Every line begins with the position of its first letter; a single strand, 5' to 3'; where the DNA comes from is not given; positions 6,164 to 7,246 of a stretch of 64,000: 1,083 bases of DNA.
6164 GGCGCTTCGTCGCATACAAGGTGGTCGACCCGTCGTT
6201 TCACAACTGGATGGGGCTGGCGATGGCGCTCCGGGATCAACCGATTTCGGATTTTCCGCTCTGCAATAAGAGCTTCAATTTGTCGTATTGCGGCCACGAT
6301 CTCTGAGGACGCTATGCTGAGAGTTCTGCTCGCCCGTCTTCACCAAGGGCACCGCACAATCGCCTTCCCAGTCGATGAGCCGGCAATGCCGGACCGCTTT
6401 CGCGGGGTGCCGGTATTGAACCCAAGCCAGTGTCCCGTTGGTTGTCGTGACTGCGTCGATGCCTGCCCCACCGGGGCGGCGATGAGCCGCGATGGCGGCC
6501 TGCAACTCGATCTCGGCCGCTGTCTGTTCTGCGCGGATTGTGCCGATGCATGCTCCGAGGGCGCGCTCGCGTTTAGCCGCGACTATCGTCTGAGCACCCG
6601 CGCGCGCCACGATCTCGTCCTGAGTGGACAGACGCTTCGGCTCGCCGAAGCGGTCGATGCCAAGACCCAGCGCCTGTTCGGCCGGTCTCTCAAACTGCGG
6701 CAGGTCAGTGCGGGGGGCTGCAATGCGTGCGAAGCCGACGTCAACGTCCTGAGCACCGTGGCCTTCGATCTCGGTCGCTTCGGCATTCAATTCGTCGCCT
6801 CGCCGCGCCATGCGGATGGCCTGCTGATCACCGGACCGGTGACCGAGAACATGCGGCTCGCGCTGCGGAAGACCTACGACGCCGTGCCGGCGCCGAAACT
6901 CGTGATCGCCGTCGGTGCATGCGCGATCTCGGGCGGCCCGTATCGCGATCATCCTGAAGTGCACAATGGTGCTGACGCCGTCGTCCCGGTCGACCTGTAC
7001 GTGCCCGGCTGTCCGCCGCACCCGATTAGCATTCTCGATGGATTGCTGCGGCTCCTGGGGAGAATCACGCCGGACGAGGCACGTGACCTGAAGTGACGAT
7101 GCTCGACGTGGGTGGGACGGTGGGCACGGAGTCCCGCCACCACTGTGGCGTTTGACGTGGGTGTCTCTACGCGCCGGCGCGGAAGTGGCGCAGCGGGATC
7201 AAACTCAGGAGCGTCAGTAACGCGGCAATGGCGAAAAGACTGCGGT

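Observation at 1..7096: Hyf-like operon whose catalytic subunit has lost all four [NiFe] cysteine ligands: an Ehr-type complex, not a hydrogenase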

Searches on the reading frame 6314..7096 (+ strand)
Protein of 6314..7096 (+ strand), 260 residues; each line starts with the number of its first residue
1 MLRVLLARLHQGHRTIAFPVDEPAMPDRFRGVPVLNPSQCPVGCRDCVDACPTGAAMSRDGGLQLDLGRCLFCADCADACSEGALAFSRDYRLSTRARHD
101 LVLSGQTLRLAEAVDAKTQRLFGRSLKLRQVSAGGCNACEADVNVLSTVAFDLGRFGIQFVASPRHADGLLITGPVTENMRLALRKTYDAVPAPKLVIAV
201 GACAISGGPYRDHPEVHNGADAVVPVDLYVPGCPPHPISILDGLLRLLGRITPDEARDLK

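Call 3: search_protein_families(library=pfam, proteins=[window:6314-7096:+], max_evalue=0.01)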
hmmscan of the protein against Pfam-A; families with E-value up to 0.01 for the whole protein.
window:6314-7096:+ (260 aa): 9 families
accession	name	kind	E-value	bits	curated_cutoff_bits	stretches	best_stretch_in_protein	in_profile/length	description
PF01058.29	Oxidored_q6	-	1.1e-28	99.9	27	1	136-246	1-127/128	NADH ubiquinone oxidoreductase, 20 Kd subunit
PF12838.12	Fer4_7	-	3.3e-07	31.1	27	2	42-84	3-52/52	4Fe-4S dicluster domain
PF13187.11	Fer4_9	-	1e-06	29.1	27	1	42-84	3-51/52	4Fe-4S dicluster domain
PF13746.11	Fer4_18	-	3.7e-06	27.6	27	1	42-82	62-97/114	4Fe-4S dicluster domain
PF13484.11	Fer4_16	-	0.00021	22.4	30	0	42-57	3-18/66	4Fe-4S double cluster binding domain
PF13237.11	Fer4_10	-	0.00066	20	25.5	1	34-80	3-52/53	4Fe-4S dicluster domain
PF12837.12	Fer4_6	-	0.0009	19.5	25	1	33-55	2-23/24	4Fe-4S binding domain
PF00037.32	Fer4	-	0.0031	17.7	21.1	0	42-55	9-22/24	4Fe-4S binding domain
PF12797.12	Fer4_2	-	0.0069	16.7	24.5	1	32-53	2-22/22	4Fe-4S binding domain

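Call 4: search_protein_families(library=ncbifam, proteins=[window:6314-7096:+], max_evalue=0.01)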
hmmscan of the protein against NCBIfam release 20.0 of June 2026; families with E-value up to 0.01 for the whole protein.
window:6314-7096:+ (260 aa): 66 families (the best 25 are shown)
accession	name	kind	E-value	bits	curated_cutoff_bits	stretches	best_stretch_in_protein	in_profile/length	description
NF005012.1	PRK06411.1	subfamily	7.1e-37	126.5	116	1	135-254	42-161/166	NADH-quinone oxidoreductase subunit NuoB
TIGR01957.1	nuoB_fam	subfamily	1.4e-34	119.1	142.7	1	125-251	16-142/145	NADH-quinone oxidoreductase subunit B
NF011394.0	PRK14819.1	equivalog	1.7e-30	106.5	312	1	135-251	39-156/264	NADH-quinone oxidoreductase subunit B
NF011391.0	PRK14816.1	equivalog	2.1e-30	105.8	283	1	123-250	49-176/196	NADH-quinone oxidoreductase subunit B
NF011390.0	PRK14815.1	equivalog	2.2e-29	102.1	281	1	135-255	41-161/183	NADH dehydrogenase subunit B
NF011389.0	PRK14814.1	equivalog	1.1e-26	93.8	285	1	123-251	30-157/186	NADH dehydrogenase subunit B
NF011395.0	PRK14820.1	equivalog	2.4e-26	92.6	263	1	139-248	45-154/180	NADH-quinone oxidoreductase subunit B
NF011388.0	PRK14813.1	equivalog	6.1e-26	91.4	294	1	135-248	36-150/189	NADH dehydrogenase subunit B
NF011393.0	PRK14818.1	equivalog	7.7e-26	90.7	255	1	136-252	40-156/173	NADH dehydrogenase subunit B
NF009808.0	PRK13292.1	equivalog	2.3e-24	85.3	1156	1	137-255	35-153/791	NADH-quinone oxidoreductase subunit B/C/D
NF011392.0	PRK14817.1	equivalog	3.5e-24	85.5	271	1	138-252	47-161/182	NADH-quinone oxidoreductase subunit B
NF009053.0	PRK12387.1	subfamily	5.6e-18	65.3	204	1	1-105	1-110/180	formate hydrogenlyase complex iron-sulfur subunit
NF006221.0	PRK08348.1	subfamily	3.3e-16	59.2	124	1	2-102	7-109/136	NADH-plastoquinone oxidoreductase subunit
TIGR01971.1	NuoI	subfamily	4.8e-15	55.2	113.05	1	6-107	6-120/121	NADH-quinone oxidoreductase, chain I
NF006076.0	PRK08222.1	equivalog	1.3e-14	54.4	270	1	1-113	1-117/181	hydrogenase 4 subunit H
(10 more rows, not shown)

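Call 6: search_solved_structures(query=window:6314-7096:+, max_evalue=0.001, show_alignments=2)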
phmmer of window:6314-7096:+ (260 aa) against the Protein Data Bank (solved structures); distinct sequences matched with E-value up to 0.001: 92 (the best 60 are shown).
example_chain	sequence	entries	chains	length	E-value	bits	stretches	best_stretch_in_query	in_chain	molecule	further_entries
6cfw_J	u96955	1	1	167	2.2e-33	119.2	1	116-251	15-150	Probable membrane-bound hydrogenase subunit mbhJ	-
7z0s_G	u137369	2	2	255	3.8e-32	115.1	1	118-251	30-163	Formate hydrogenlyase subunit 7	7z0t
6g2j_B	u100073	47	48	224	1.9e-28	103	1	135-253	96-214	NADH dehydrogenase [ubiquinone] iron-sulfur protein 7, mitochondrial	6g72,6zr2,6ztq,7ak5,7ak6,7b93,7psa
7zd6_6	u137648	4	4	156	2.5e-28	102.6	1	135-252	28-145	NADH dehydrogenase [ubiquinone] iron-sulfur protein 7, mitochondrial | Complex I-20kD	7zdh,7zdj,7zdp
9w2u_B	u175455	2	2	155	2.5e-28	102.6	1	135-252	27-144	NADH dehydrogenase [ubiquinone] iron-sulfur protein 7, mitochondrial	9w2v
8uer_1B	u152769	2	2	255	2.5e-28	102.6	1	102-252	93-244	NADH dehydrogenase [ubiquinone] iron-sulfur protein 7, mitochondrial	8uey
7v2c_C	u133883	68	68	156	2.5e-28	102.6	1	135-252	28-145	NADH dehydrogenase [ubiquinone] iron-sulfur protein 7,mitochondrial | NADH dehydrogenase [ubiquinone] iron-sulfur protein 7, mitochondrial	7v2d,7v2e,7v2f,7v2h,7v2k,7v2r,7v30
5lc5_B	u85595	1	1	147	2.6e-28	102.6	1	135-252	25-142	NADH dehydrogenase [ubiquinone] iron-sulfur protein 7, mitochondrial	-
7zeb_6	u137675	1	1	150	2.6e-28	102.5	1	135-252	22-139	NADH dehydrogenase [ubiquinone] iron-sulfur protein 7, mitochondrial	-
5ldw_B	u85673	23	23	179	3.3e-28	102.2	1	135-252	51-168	NADH dehydrogenase [ubiquinone] iron-sulfur protein 7, mitochondrial | Mitochondrial complex I, PSST subunit | NADH:ubiquinone oxidoreductase core subunit S7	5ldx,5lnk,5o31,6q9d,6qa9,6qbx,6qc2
5xtb_C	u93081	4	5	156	3.6e-28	102.1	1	135-252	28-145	NADH dehydrogenase [ubiquinone] iron-sulfur protein 7, mitochondrial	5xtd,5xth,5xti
9ti4_E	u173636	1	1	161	3.8e-28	102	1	135-252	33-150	NADH dehydrogenase [ubiquinone] iron-sulfur protein 7, mitochondrial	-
7vxu_C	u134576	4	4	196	4.3e-28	101.8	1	135-252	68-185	Complex I-20kD | NADH dehydrogenase [ubiquinone] iron-sulfur protein 7, mitochondrial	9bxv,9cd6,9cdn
7qsd_B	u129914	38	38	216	4.8e-28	101.7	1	135-252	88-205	NADH dehydrogenase [ubiquinone] iron-sulfur protein 7, mitochondrial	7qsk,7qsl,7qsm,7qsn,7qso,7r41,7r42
5gpn_a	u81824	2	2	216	5.2e-28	101.6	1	135-252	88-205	NADH dehydrogenase [ubiquinone] iron-sulfur protein 7 | NADH dehydrogenase [ubiquinone] iron-sulfur protein 7, mitochondrial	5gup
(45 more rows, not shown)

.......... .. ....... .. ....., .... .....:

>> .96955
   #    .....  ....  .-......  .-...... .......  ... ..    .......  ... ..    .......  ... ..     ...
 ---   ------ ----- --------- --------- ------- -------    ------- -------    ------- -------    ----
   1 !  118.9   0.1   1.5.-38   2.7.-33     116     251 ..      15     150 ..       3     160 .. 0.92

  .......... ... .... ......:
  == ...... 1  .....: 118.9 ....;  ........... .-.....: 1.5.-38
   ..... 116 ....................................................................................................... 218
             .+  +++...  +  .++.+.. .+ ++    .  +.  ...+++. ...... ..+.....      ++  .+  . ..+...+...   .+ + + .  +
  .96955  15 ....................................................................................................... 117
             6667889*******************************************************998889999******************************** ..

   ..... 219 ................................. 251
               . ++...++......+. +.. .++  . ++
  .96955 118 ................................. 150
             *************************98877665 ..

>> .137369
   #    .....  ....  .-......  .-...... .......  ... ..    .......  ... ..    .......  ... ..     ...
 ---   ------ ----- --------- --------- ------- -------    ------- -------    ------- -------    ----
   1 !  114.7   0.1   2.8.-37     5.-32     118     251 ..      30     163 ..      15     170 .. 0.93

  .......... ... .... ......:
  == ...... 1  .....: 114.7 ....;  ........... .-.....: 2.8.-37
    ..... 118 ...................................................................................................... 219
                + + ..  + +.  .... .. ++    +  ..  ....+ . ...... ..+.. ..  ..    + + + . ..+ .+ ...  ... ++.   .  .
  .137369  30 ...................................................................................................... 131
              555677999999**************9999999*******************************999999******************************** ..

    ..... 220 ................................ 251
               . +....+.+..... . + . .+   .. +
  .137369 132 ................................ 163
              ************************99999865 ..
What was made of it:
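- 6314..6658 (+): HycF/NuoI-like half of the fused small subunit S, with two [4Fe-4S] motifs (C40, C44, C47, C51 and C70, C73, C76, C80). This is the probable electron entry point. PDB HycF 7.2e-15 and MbhN 2.3e-14 over residues 5-118 (call 6).
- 6659..7096 (+): HycG/MbhJ/NuoB-like half of S, with the proximal [4Fe-4S] cluster ligands C136, C139, C203, C233 (hydrogenase-type CxxC, not the tandem CC of NuoB). PDB MbhJ 2.2e-33 and HycG 3.8e-32 (call 6).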
